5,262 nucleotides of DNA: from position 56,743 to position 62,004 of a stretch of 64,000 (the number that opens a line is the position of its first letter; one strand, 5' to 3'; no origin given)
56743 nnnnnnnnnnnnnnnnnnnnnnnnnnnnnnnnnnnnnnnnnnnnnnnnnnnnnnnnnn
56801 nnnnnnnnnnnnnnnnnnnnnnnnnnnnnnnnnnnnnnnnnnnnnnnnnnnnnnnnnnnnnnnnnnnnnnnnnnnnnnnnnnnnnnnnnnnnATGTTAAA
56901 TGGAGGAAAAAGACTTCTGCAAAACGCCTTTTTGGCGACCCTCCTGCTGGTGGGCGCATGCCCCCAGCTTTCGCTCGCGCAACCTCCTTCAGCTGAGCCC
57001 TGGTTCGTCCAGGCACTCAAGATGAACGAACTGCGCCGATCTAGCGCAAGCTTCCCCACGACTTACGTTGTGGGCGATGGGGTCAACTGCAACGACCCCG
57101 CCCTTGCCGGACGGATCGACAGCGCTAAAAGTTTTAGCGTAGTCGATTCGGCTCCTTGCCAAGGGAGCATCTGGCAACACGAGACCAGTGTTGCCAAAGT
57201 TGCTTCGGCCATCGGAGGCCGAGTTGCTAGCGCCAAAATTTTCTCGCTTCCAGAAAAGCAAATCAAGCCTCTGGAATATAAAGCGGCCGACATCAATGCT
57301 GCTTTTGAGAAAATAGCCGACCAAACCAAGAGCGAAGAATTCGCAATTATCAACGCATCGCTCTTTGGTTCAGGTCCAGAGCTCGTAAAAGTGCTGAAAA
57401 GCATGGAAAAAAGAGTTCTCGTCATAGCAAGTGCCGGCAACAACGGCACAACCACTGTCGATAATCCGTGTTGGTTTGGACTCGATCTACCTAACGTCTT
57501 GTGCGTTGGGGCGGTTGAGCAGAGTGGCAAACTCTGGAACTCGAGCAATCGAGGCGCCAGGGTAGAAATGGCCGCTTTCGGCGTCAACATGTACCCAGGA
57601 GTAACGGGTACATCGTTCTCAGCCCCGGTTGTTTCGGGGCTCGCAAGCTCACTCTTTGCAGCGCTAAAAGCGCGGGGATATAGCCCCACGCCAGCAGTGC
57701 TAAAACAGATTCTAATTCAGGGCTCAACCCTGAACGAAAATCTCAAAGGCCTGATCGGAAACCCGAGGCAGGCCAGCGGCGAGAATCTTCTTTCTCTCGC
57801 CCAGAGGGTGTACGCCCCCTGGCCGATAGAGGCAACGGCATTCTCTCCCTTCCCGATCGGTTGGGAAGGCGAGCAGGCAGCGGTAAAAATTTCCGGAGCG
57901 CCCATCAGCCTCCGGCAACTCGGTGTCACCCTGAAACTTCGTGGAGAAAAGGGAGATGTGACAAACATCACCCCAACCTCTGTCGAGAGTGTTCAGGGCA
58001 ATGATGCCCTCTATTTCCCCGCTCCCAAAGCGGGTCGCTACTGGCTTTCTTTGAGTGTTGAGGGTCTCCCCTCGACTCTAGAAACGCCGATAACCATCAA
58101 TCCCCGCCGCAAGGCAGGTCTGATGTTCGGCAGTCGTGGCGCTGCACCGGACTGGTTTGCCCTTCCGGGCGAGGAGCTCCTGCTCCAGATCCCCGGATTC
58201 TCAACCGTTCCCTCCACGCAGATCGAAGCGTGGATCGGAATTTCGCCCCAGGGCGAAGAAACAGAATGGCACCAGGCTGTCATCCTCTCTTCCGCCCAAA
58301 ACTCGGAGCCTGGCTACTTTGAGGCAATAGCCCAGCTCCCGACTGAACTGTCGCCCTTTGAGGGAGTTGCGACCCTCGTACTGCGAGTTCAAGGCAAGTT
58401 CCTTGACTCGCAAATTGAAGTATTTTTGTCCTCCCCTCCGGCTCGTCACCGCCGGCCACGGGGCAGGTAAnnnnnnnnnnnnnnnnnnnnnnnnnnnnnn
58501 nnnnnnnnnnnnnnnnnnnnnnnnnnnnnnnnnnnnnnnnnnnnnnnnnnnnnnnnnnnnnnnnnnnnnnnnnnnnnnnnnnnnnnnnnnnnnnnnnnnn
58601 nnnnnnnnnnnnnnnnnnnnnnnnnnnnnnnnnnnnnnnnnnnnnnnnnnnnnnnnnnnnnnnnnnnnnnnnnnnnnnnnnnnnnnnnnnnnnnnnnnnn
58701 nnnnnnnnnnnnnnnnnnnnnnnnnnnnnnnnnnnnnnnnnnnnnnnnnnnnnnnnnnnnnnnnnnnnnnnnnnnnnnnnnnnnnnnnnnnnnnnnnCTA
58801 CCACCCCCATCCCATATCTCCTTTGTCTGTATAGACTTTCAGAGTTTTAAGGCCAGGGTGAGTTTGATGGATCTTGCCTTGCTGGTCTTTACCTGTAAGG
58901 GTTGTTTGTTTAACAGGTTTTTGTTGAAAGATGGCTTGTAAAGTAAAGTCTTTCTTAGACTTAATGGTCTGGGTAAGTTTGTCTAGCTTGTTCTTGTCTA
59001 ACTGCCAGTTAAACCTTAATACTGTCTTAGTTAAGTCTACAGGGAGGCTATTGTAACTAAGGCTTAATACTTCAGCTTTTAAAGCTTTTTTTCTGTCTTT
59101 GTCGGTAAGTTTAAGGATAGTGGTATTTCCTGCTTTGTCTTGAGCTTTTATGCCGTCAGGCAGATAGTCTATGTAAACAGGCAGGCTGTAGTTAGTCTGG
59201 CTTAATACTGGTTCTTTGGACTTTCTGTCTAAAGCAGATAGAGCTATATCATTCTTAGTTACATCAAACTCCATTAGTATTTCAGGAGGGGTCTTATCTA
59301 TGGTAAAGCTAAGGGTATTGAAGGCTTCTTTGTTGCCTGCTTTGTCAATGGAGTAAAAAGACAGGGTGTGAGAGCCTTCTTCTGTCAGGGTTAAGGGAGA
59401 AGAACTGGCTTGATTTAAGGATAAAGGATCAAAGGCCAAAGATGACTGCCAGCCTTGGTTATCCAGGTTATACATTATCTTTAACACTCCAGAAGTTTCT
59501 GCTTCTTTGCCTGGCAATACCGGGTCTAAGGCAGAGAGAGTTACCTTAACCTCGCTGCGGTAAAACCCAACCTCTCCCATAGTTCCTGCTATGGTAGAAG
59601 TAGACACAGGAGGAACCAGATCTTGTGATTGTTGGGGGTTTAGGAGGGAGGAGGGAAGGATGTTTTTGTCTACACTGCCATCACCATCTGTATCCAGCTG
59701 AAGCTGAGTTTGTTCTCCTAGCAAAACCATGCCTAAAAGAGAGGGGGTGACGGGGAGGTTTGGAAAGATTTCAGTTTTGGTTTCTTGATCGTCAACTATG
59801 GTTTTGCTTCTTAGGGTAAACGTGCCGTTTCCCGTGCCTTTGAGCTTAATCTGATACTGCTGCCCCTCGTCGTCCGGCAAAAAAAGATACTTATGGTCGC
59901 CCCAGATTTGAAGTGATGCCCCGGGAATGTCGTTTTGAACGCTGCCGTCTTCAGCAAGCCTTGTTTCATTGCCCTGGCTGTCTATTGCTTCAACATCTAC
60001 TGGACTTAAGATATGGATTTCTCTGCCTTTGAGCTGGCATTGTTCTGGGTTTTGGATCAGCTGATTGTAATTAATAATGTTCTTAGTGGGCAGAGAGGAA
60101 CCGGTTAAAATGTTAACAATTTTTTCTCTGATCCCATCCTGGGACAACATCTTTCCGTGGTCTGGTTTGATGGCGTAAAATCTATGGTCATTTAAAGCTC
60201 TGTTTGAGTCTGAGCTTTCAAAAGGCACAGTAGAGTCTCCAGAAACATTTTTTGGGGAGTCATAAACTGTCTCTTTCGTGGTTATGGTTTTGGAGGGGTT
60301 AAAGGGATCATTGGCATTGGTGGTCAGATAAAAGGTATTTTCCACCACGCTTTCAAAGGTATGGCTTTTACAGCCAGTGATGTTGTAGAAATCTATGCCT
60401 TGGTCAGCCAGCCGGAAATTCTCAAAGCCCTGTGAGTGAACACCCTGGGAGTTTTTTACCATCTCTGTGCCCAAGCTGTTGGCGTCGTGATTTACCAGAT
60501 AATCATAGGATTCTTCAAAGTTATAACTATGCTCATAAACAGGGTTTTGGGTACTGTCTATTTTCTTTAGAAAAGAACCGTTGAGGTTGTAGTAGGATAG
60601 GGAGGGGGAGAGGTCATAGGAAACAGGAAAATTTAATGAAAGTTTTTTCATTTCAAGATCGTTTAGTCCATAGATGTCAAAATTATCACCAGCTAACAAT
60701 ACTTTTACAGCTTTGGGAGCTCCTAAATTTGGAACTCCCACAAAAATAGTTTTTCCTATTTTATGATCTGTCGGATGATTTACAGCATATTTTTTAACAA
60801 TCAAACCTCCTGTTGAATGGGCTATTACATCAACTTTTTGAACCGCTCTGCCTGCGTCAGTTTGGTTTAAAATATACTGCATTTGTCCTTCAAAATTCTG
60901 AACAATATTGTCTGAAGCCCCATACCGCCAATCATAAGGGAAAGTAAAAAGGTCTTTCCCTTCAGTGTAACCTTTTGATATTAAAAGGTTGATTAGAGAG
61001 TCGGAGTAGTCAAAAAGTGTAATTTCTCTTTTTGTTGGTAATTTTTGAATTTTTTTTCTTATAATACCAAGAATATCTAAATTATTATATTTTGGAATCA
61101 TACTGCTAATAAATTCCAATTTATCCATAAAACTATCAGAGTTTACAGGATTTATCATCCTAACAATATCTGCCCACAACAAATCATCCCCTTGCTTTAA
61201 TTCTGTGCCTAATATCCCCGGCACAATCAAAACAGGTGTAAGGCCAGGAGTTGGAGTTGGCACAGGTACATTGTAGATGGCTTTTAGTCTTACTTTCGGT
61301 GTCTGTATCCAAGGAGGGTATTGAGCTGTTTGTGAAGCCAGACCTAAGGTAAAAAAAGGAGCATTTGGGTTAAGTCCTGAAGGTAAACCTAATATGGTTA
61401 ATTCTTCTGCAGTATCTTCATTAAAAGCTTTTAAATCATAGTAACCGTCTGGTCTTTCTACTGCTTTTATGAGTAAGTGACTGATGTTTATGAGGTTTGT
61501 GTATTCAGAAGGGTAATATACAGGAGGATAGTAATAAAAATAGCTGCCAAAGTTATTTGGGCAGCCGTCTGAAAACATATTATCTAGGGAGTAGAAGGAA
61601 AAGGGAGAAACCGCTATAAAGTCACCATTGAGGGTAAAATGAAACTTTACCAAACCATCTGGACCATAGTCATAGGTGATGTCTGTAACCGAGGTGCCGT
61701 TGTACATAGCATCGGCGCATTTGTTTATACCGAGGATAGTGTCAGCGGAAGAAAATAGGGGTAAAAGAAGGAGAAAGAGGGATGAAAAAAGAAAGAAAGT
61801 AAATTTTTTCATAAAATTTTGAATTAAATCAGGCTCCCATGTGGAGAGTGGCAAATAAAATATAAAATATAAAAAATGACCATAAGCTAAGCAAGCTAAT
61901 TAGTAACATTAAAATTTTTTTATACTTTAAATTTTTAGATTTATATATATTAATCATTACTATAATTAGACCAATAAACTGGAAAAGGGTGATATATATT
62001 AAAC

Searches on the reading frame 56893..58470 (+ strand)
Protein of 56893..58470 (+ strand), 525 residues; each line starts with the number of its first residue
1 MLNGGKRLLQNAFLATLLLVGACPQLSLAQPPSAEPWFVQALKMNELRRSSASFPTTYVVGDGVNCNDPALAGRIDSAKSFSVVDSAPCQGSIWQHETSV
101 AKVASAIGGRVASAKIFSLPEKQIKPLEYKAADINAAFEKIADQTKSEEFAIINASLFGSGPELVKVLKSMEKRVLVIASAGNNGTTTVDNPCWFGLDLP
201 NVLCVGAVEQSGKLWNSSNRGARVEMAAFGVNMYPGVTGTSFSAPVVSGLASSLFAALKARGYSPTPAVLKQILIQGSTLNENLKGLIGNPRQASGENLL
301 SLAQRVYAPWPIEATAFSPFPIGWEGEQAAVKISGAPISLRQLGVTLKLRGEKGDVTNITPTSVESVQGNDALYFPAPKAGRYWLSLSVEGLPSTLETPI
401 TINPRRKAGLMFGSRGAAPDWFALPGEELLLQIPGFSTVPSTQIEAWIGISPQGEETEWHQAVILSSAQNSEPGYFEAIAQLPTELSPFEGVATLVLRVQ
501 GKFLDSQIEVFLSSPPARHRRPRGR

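Call 62: search_protein_families(library=pfam, proteins=[window:56893-58470:+], max_evalue=0.001)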
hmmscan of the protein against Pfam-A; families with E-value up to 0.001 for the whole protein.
window:56893-58470:+ (525 aa): 1 family
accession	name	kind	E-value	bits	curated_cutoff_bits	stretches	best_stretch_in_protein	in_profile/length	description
PF00082.27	Peptidase_S8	-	2e-14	54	21.8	1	62-278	11-273/288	Subtilase family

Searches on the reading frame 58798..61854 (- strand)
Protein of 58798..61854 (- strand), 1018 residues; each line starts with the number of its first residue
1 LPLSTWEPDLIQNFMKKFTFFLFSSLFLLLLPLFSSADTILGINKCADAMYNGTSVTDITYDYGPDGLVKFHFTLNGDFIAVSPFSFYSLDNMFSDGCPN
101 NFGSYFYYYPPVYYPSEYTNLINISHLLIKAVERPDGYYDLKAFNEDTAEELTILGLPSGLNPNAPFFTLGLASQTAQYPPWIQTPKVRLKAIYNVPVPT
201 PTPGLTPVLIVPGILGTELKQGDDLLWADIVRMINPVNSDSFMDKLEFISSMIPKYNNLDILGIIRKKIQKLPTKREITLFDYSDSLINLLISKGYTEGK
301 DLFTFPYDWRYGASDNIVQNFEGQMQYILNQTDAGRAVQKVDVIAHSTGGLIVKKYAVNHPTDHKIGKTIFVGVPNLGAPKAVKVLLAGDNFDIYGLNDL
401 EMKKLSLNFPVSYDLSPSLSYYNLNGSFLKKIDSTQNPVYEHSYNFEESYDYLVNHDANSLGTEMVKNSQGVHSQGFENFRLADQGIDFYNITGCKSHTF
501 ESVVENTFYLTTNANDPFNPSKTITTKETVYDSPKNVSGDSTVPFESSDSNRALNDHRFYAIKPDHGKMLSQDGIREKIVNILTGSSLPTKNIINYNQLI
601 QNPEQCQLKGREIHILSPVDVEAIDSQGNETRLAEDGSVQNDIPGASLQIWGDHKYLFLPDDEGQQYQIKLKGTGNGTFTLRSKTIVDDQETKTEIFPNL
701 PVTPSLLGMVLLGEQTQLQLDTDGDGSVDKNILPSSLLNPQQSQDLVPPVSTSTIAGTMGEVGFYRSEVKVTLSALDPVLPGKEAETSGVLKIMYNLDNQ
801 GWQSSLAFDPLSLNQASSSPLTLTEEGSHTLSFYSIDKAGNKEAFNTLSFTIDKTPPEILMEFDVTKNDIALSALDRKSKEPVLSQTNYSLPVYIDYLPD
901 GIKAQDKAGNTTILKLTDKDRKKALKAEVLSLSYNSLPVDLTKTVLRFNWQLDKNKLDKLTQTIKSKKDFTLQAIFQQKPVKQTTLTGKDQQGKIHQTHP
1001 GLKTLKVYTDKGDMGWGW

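Call 29: search_protein_families(library=pfam, proteins=[window:58798-61854:-], max_evalue=0.001)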
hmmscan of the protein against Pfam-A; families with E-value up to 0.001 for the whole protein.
window:58798-61854:- (1018 aa): 3 families
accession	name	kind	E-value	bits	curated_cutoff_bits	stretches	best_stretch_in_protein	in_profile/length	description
PF02450.21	LCAT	-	3.9e-20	72.9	21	1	284-466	69-247/392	Lecithin:cholesterol acyltransferase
PF19077.6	Big_13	-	3.1e-05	24.8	27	0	814-853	62-101/102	Bacterial Ig-like domain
PF24096.1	DUF7379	-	0.00031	21.2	33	1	335-380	66-116/191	Domain of unknown function (DUF7379)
